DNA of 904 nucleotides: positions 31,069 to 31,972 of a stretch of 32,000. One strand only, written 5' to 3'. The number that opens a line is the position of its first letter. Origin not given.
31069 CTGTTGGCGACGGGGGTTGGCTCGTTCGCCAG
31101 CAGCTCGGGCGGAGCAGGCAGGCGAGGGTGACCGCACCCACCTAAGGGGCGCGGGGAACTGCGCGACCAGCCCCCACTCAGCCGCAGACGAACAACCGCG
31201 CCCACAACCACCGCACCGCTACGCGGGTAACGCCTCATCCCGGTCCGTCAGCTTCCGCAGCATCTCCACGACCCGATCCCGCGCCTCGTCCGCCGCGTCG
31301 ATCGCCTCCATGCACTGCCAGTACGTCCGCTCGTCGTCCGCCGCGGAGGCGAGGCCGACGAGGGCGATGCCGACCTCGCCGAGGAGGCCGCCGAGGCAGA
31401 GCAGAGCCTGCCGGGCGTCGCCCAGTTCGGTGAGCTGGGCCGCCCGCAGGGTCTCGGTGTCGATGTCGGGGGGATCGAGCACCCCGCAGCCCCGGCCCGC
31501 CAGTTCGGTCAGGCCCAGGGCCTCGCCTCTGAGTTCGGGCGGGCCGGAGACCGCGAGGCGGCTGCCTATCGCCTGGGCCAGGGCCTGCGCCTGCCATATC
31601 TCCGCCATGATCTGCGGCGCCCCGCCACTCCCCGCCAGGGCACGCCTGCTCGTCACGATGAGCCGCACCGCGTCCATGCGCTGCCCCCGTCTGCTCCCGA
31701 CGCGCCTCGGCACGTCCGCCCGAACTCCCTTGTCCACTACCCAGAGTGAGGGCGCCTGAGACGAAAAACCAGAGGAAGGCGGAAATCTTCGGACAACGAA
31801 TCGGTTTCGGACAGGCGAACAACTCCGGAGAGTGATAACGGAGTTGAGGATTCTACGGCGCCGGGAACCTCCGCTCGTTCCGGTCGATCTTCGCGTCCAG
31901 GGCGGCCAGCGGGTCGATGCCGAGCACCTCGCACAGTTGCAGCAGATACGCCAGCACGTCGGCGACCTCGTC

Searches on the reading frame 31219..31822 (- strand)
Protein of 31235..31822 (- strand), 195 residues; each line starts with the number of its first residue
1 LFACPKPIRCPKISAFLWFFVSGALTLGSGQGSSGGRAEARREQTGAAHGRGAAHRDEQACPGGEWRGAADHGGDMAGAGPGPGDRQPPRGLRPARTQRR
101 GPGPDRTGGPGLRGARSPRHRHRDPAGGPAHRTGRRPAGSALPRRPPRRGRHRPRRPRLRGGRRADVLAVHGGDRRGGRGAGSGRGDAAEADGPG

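Call 83: search_protein_families(library=pfam, proteins=[window:31235-31822:-, window:31219-31737:-], max_evalue=0.01)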
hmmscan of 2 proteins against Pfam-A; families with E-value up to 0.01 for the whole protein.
window:31235-31822:- (195 aa): 0 families

window:31219-31737:- (172 aa): 1 family
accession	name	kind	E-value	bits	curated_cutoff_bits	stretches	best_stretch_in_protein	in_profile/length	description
PF19594.4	DUF6099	-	5.2e-66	221.5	25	1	21-162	1-142/142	Family of unknown function (DUF6099)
